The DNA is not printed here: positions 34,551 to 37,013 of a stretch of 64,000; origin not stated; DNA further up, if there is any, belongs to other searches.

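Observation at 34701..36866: LMW-PTP, RpiB and serine hydroxymethyltransferase encoded as one uninterrupted 721-codon ORF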

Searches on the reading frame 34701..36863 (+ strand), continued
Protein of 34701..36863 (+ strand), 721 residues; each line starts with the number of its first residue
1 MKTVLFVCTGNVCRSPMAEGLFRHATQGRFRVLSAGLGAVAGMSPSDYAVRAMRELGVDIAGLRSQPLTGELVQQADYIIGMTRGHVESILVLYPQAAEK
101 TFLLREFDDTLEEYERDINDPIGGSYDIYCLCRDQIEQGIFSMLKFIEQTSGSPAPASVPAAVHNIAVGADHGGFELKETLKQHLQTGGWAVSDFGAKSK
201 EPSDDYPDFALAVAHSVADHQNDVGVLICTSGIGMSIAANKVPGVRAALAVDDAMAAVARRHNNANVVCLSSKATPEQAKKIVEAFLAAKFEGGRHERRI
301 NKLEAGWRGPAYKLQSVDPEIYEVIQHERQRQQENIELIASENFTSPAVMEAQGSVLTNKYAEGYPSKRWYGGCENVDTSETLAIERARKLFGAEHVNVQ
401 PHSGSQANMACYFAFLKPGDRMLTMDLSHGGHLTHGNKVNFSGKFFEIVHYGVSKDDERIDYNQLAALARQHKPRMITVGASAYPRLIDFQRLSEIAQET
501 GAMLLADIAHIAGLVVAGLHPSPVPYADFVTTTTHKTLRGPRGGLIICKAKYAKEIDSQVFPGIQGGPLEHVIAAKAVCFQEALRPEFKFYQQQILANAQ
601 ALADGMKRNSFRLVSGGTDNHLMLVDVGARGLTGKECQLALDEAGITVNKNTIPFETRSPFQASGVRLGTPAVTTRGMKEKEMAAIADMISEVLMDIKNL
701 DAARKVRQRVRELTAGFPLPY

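Call 35: find_homologous_proteins(query=P0123, max_evalue=1e-30)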
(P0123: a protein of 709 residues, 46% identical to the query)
Query P0123 (709 aa): 7835 proteins with E <= 1e-30 among 8000 candidates; the best 120 are listed.
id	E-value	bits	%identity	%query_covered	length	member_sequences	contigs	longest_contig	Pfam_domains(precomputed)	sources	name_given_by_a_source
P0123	0.0e+0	1610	100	100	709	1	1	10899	PF00464.26,PF02502.24,PF01451.28,PF01212.28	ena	-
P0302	3.3e-242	824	53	100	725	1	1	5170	PF00464.26,PF00155.28,PF02502.24,PF01451.28,PF01212.28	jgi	jgi:glycine hydroxymethyltransferase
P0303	5.5e-242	823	53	100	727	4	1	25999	PF00464.26,PF00155.28,PF02502.24,PF01451.28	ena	-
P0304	1.3e-241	822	54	100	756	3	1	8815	PF00464.26,PF00155.28,PF02502.24,PF01451.28,PF01212.28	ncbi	-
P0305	6.5e-241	819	52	100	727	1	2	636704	PF00464.26,PF00155.28,PF02502.24,PF01451.28,PF01212.28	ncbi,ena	-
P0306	1.3e-240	818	53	100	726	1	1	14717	PF00464.26,PF00155.28,PF02502.24,PF01451.28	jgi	jgi:glycine hydroxymethyltransferase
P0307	4.1e-239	814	53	98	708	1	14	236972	PF00464.26,PF00155.28,PF02502.24,PF01451.28,PF01212.28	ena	-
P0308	1.1e-238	812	53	100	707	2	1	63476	PF00464.26,PF00155.28,PF02502.24,PF01451.28,PF01212.28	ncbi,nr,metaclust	ncbi:MAG: ribose 5-phosphate isomerase B [Lentisphaerae bacterium GWF2_57_35]|nr:MAG: ribose 5-phosp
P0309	5.1e-238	810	53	100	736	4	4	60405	PF00464.26,PF00155.28,PF02502.24,PF01451.28,PF01212.28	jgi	-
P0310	2.5e-237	808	52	100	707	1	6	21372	PF00464.26,PF00155.28,PF02502.24,PF01451.28,PF01212.28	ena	-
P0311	4.7e-237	807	52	100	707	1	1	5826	PF00464.26,PF00155.28,PF02502.24,PF01451.28,PF01212.28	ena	-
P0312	5.3e-237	807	52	100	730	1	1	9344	PF00464.26,PF00155.28,PF02502.24,PF01451.28,PF01212.28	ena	-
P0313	1.2e-236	805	52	100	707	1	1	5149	PF00464.26,PF00155.28,PF02502.24,PF01451.28,PF01212.28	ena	-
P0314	5.3e-236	803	53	98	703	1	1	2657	PF00464.26,PF00155.28,PF02502.24,PF01451.28,PF01212.28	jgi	jgi:glycine hydroxymethyltransferase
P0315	6.4e-236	803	52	100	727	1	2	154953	PF00464.26,PF00155.28,PF02502.24,PF01451.28,PF01212.28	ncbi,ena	-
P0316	7.3e-234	796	53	100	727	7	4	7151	PF00464.26,PF00155.28,PF02502.24,PF01451.28,PF01212.28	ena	-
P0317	2.6e-233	794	52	100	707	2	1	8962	PF00464.26,PF00155.28,PF02502.24,PF01451.28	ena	-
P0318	2.7e-233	794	51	100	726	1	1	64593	PF00464.26,PF00155.28,PF02502.24,PF01451.28,PF01212.28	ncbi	ncbi:MAG: ribose 5-phosphate isomerase B [bacterium]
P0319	1.6e-232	792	52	100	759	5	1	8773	PF00464.26,PF00155.28,PF02502.24,PF01451.28,PF01212.28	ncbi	-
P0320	2.4e-232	791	52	100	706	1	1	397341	PF00464.26,PF00155.28,PF02502.24,PF01451.28,PF01212.28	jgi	-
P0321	3.0e-232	791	53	100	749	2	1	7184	PF00464.26,PF00155.28,PF02502.24,PF01451.28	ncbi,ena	-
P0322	4.1e-232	790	51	100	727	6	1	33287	PF00464.26,PF00155.28,PF02502.24,PF01451.28,PF01212.28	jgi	jgi:RpiB/LacA/LacB family sugar-phosphate isomerase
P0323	4.3e-232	790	54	99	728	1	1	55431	PF00464.26,PF00155.28,PF02502.24,PF01451.28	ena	-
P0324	4.1e-231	787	51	100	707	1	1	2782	PF00464.26,PF00155.28,PF02502.24,PF01451.28,PF01212.28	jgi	jgi:RpiB/LacA/LacB family sugar-phosphate isomerase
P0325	1.4e-230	785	53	100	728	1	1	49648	PF00464.26,PF00155.28,PF02502.24,PF01451.28,PF01212.28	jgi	jgi:glycine hydroxymethyltransferase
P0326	5.7e-230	783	51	100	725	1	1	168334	PF00464.26,PF00155.28,PF02502.24,PF01451.28,PF01212.28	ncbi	-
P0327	7.2e-230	783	50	100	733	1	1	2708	PF00464.26,PF00155.28,PF02502.24,PF01451.28,PF01212.28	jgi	-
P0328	3.2e-228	777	51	100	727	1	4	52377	PF00464.26,PF00155.28,PF02502.24,PF01451.28,PF01212.28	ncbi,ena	-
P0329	3.8e-228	777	51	100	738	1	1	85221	PF00464.26,PF00155.28,PF02502.24,PF01451.28,PF01212.28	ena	-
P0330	5.6e-228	777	51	100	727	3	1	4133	PF00464.26,PF00155.28,PF02502.24,PF01451.28,PF01212.28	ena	-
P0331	5.7e-228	777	50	100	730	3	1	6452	PF00464.26,PF00155.28,PF02502.24,PF01451.28,PF01212.28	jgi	jgi:glycine hydroxymethyltransferase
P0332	9.6e-227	773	52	100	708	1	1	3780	PF00464.26,PF00155.28,PF02502.24,PF01451.28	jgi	-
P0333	1.3e-226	772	52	100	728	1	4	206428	PF00464.26,PF00155.28,PF02502.24,PF01451.28,PF01212.28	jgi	jgi:glycine hydroxymethyltransferase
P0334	1.7e-226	772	52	100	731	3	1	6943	PF00464.26,PF00155.28,PF02502.24,PF01451.28,PF01212.28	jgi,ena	-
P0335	2.9e-226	771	51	100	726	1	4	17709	PF00464.26,PF00155.28,PF02502.24,PF01451.28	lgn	-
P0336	3.9e-226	771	50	100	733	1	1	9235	PF00464.26,PF00155.28,PF02502.24,PF01451.28,PF01212.28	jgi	-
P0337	4.4e-226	770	52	100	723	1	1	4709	PF00464.26,PF00155.28,PF02502.24,PF01451.28,PF01212.28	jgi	jgi:RpiB/LacA/LacB family sugar-phosphate isomerase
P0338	4.6e-226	770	50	100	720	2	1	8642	PF00464.26,PF00155.28,PF02502.24,PF01451.28,PF01212.28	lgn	-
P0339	8.4e-226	770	50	100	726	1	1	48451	PF00464.26,PF00155.28,PF02502.24,PF01451.28,PF01212.28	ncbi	-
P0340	1.9e-225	768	51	100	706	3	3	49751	PF00464.26,PF00155.28,PF02502.24,PF01451.28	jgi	jgi:RpiB/LacA/LacB family sugar-phosphate isomerase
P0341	5.2e-225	767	50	100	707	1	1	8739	PF00464.26,PF00155.28,PF02502.24,PF01451.28,PF01212.28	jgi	jgi:RpiB/LacA/LacB family sugar-phosphate isomerase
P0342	9.4e-225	766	50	100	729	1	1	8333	PF00464.26,PF00155.28,PF02502.24,PF01451.28,PF01212.28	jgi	-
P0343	1.7e-224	765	50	100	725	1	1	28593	PF00464.26,PF00155.28,PF02502.24,PF01451.28,PF01212.28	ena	-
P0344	3.2e-224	764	51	100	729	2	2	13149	PF00464.26,PF00155.28,PF02502.24,PF01451.28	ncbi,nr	ncbi:MAG: ribose 5-phosphate isomerase B [Verrucomicrobia bacterium]|nr:ribose 5-phosphate isomerase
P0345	4.6e-224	764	50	100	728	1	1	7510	PF00464.26,PF00155.28,PF02502.24,PF01451.28,PF01212.28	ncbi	-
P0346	5.1e-224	764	50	100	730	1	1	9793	PF00464.26,PF00155.28,PF02502.24,PF01451.28,PF01212.28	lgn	-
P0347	7.7e-224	763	51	100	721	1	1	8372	PF00464.26,PF00155.28,PF02502.24,PF01451.28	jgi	jgi:RpiB/LacA/LacB family sugar-phosphate isomerase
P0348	9.3e-224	763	51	100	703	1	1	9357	PF00464.26,PF00155.28,PF02502.24,PF01451.28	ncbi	-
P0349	1.7e-223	762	50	100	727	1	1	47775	PF00464.26,PF00155.28,PF02502.24,PF01451.28,PF01212.28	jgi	jgi:glycine hydroxymethyltransferase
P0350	2.7e-223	761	49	100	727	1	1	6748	PF00464.26,PF00155.28,PF02502.24,PF01451.28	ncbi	-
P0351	5.5e-223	760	50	100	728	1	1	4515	PF00464.26,PF00155.28,PF02502.24,PF01451.28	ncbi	-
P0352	8.5e-223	760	49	100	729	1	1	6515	PF00464.26,PF02502.24,PF01451.28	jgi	jgi:glycine hydroxymethyltransferase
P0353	9.6e-223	759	49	100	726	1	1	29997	PF00464.26,PF00155.28,PF02502.24,PF01451.28,PF01212.28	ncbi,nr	ncbi:MAG: ribose 5-phosphate isomerase B [Verrucomicrobia bacterium]|nr:ribose 5-phosphate isomerase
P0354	1.0e-222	759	50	100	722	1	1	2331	PF00464.26,PF00155.28,PF02502.24,PF01451.28,PF01212.28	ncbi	-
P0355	1.4e-222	759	49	100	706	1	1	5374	PF00464.26,PF00155.28,PF02502.24,PF01451.28,PF01212.28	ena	-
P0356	2.2e-222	758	49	100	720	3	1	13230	PF00464.26,PF00155.28,PF02502.24,PF01451.28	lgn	-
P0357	4.1e-222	757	50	100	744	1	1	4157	PF00464.26,PF00155.28,PF02502.24,PF01451.28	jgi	-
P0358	6.3e-222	757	53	92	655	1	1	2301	PF00464.26,PF00155.28,PF02502.24,PF01451.28,PF01212.28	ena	-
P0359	7.4e-222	756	49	100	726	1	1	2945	PF00464.26,PF00155.28,PF02502.24,PF01451.28,PF01212.28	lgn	-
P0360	1.7e-221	755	49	100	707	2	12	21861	PF00464.26,PF00155.28,PF02502.24,PF01451.28,PF01212.28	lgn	-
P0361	3.9e-221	754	51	100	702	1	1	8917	PF00464.26,PF00155.28,PF02502.24,PF01451.28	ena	-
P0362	5.3e-221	754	50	96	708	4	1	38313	PF00464.26,PF00155.28,PF02502.24,PF01451.28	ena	-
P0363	8.9e-221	753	50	98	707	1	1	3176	PF00464.26,PF00155.28,PF02502.24,PF01451.28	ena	-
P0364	1.6e-220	752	49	100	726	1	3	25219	PF00464.26,PF00155.28,PF02502.24,PF01451.28,PF01212.28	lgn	-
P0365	1.9e-220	752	51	100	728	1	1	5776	PF00464.26,PF00155.28,PF02502.24,PF01451.28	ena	-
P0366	2.9e-220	751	49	100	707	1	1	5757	PF00464.26,PF00155.28,PF02502.24,PF01451.28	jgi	jgi:RpiB/LacA/LacB family sugar-phosphate isomerase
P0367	4.0e-220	751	49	100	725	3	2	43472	PF00464.26,PF00155.28,PF02502.24,PF01451.28,PF01212.28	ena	-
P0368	4.9e-220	750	49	100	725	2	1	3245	PF00464.26,PF00155.28,PF02502.24,PF01451.28,PF01212.28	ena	-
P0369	6.5e-220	750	50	100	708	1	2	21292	PF00464.26,PF00155.28,PF02502.24,PF01451.28,PF01212.28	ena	-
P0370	9.7e-220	749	49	100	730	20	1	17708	PF00464.26,PF00155.28,PF02502.24,PF01451.28,PF01212.28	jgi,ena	-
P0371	1.9e-219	749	50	100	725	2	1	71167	PF00464.26,PF00155.28,PF02502.24,PF01451.28,PF01212.28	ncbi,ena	-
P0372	2.6e-219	748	49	100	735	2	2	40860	PF00464.26,PF00155.28,PF02502.24,PF01451.28,PF01212.28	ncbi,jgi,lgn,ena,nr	ncbi:MAG TPA: ribose 5-phosphate isomerase B [Lentisphaerae bacterium]|nr:ribose 5-phosphate isomera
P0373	8.1e-219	746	49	100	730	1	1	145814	PF00464.26,PF00155.28,PF02502.24,PF01451.28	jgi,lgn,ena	-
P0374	1.2e-218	746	49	100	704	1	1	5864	PF00464.26,PF00155.28,PF02502.24,PF01451.28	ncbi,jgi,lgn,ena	jgi:RpiB/LacA/LacB family sugar-phosphate isomerase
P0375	1.7e-218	745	50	100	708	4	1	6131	PF00464.26,PF00155.28,PF02502.24,PF01451.28,PF01212.28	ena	-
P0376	2.3e-218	745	50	100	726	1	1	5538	PF00464.26,PF00155.28,PF02502.24,PF01451.28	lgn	-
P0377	2.5e-218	745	49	100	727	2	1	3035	PF00464.26,PF00155.28,PF02502.24,PF01451.28,PF01212.28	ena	-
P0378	3.4e-218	744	50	100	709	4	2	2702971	PF00464.26,PF00155.28,PF02502.24,PF01451.28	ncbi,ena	-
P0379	7.1e-218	743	49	100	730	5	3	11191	PF00464.26,PF00155.28,PF02502.24,PF01451.28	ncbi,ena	-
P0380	1.1e-217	743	49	100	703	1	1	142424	PF00464.26,PF00155.28,PF02502.24,PF01451.28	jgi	-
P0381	2.3e-217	742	49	100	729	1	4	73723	PF00464.26,PF00155.28,PF02502.24,PF01451.28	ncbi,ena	-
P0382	5.2e-217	740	49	100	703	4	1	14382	PF00464.26,PF00155.28,PF02502.24,PF01451.28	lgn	-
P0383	1.9e-216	739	50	100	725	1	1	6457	PF00464.26,PF00155.28,PF02502.24,PF01451.28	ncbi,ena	-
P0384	1.8e-215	735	48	99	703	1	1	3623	PF00464.26,PF00155.28,PF02502.24,PF01451.28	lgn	-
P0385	6.3e-215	734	48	100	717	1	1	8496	PF00464.26,PF00155.28,PF02502.24,PF01451.28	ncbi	-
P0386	1.2e-214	733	48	100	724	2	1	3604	PF00464.26,PF00155.28,PF02502.24,PF01451.28,PF01212.28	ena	-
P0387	1.4e-214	732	49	100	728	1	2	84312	PF00464.26,PF00155.28,PF02502.24,PF01451.28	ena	-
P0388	1.8e-214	732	48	100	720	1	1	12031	PF00464.26,PF00155.28,PF02502.24,PF01451.28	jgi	-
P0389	8.2e-214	730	48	100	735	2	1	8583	PF00464.26,PF00155.28,PF02502.24,PF01451.28,PF01212.28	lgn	-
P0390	1.4e-213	729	48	100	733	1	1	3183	PF00464.26,PF00155.28,PF02502.24,PF01451.28,PF01212.28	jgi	jgi:RpiB/LacA/LacB family sugar-phosphate isomerase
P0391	5.7e-213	727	48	100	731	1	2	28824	PF00464.26,PF00155.28,PF02502.24,PF01451.28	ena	-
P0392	6.7e-213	727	49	100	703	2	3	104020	PF00464.26,PF00155.28,PF02502.24,PF01451.28,PF01212.28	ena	-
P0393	5.2e-212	724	50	100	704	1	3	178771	PF00464.26,PF00155.28,PF02502.24,PF01451.28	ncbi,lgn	-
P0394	6.4e-212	724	49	98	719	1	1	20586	PF00464.26,PF02502.24,PF01451.28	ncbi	-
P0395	3.3e-211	721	48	100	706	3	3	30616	PF00464.26,PF00155.28,PF02502.24,PF01451.28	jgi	jgi:glycine hydroxymethyltransferase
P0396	3.4e-211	721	48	100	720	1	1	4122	PF00464.26,PF00155.28,PF02502.24,PF01451.28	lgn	-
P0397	5.6e-211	721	47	100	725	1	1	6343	PF00464.26,PF00155.28,PF02502.24,PF01451.28,PF01212.28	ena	-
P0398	1.3e-210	719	49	100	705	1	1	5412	PF00464.26,PF00155.28,PF02502.24,PF01451.28,PF01212.28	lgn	-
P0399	1.7e-210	719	47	100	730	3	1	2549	PF00464.26,PF00155.28,PF02502.24,PF01451.28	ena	-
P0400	2.6e-210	718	51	90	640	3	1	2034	PF00464.26,PF00155.28,PF02502.24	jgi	jgi:glycine hydroxymethyltransferase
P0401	4.8e-210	717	50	94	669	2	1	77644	PF00464.26,PF00155.28,PF02502.24,PF01451.28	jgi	jgi:RpiB/LacA/LacB family sugar-phosphate isomerase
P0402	4.9e-210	717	49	100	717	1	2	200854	PF00464.26,PF00155.28,PF02502.24,PF01451.28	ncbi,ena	-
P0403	6.8e-210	717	48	100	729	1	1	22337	PF00464.26,PF00155.28,PF02502.24,PF01451.28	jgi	jgi:RpiB/LacA/LacB family sugar-phosphate isomerase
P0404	7.3e-210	717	48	100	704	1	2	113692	PF00464.26,PF00155.28,PF02502.24,PF01451.28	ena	-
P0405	7.9e-210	717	48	100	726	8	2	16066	PF00464.26,PF00155.28,PF02502.24,PF01451.28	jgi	jgi:RpiB/LacA/LacB family sugar-phosphate isomerase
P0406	8.0e-210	717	50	100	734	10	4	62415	PF00464.26,PF00155.28,PF02502.24,PF01451.28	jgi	jgi:RpiB/LacA/LacB family sugar-phosphate isomerase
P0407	1.2e-209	716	48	99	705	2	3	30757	PF00464.26,PF00155.28,PF02502.24,PF01451.28,PF01212.28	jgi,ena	-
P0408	4.8e-208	711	48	100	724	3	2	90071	PF00464.26,PF00155.28,PF02502.24,PF01451.28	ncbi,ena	-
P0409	1.0e-207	710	47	100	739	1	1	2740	PF00464.26,PF02502.24,PF01451.28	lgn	-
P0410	2.0e-207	709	47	100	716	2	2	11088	PF00464.26,PF00155.28,PF02502.24,PF01451.28,PF01212.28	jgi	-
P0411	2.8e-207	708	48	100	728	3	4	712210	PF00464.26,PF00155.28,PF02502.24,PF01451.28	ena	-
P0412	5.8e-207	707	47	100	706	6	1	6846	PF00464.26,PF00155.28,PF02502.24,PF01451.28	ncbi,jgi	ncbi:MAG: glycine hydroxymethyltransferase [Verrucomicrobiales bacterium]|jgi:glycine hydroxymethylt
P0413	5.1e-206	704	47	100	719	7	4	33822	PF00464.26,PF00155.28,PF02502.24,PF01451.28,PF01212.28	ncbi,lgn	-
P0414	3.0e-204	698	52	87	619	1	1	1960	PF00464.26,PF00155.28,PF02502.24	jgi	jgi:glycine hydroxymethyltransferase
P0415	2.6e-203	695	45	100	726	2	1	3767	PF00464.26,PF02502.24,PF01451.28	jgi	jgi:RpiB/LacA/LacB family sugar-phosphate isomerase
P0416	5.0e-203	694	47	100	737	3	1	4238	PF00464.26,PF00155.28,PF02502.24,PF01451.28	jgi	jgi:RpiB/LacA/LacB family sugar-phosphate isomerase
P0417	5.1e-203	694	46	100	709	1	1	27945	PF00464.26,PF00155.28,PF02502.24,PF01451.28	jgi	jgi:glycine hydroxymethyltransferase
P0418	2.0e-202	692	48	96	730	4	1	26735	PF00464.26,PF00155.28,PF02502.24,PF01451.28,PF01212.28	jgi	jgi:glycine hydroxymethyltransferase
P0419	6.4e-202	691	47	98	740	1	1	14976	PF00464.26,PF00155.28,PF02502.24,PF01451.28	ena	-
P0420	1.7e-201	689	46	100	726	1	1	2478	PF00464.26,PF00155.28,PF02502.24,PF01451.28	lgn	-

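Call 45: predict_structure(alignment_id=A2)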
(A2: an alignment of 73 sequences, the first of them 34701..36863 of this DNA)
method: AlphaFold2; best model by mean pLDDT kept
length: 721 residues; sequences in the alignment: 73
mean_pLDDT: 89.8   pTM: 0.67
mean pLDDT of the five models: 89.8, 88.3, 88.0, 85.1, 83.5
residues with pLDDT >= 90: 510; 70-90: 156; 50-70: 45; < 50: 10
segments of 3 or more residues with pLDDT < 50: 152-161
pLDDT, mean of each block of 10 residues (from residue 1): 95 98 94 96 97 97 97 97 95 89 92 88 93 97 87 40 82 95 95 93 84 89 95 94 91 97 96 96 97 84 63 71 86 93 89 73 61 74 94 93 86 93 89 74 86 93 97 95 89 98 96 96 97 94 94 87 66 92 96 98 97 93 93 94 96 82 87 95 98 95 96 88 71
secondary structure, 60 per line:
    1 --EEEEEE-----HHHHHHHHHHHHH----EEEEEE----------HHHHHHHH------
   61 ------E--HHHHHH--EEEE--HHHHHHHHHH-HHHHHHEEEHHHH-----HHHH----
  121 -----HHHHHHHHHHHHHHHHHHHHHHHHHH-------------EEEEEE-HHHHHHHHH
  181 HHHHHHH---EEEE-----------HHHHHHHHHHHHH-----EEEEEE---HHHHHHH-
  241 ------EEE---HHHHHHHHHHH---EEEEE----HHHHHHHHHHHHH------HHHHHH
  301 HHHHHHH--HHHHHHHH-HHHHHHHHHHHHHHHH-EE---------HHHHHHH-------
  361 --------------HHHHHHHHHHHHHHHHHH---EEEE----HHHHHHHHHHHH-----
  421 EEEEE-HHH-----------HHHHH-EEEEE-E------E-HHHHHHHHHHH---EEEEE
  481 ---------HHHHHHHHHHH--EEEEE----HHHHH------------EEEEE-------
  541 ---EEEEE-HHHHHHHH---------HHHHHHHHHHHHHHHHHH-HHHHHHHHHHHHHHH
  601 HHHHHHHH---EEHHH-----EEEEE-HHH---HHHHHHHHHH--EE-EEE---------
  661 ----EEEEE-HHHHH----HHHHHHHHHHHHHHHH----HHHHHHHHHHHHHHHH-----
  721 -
elements in order (helices of 4 or more, strands of 3 or more residues): E3-8 H14-26 E31-36 H47-54 H70-75 E78-81 H84-93 H95-100 E101-103 H104-107 H113-116 H126-151 E165-170 H172-187 E191-194 H206-218 E224-229 H233-239 E247-249 H253-263 E267-271 H276-288 H295-307 H310-317 H319-334 H347-353 H375-392 E396-399 H404-415 E421-425 H441-445 E447-451 H462-472 E476-480 H490-500 E503-507 H512-516 E529-533 E544-548 H550-557 H567-584 H586-608 E622-626 H634-643 E649-651 E665-669 H671-675 H680-695 H700-715
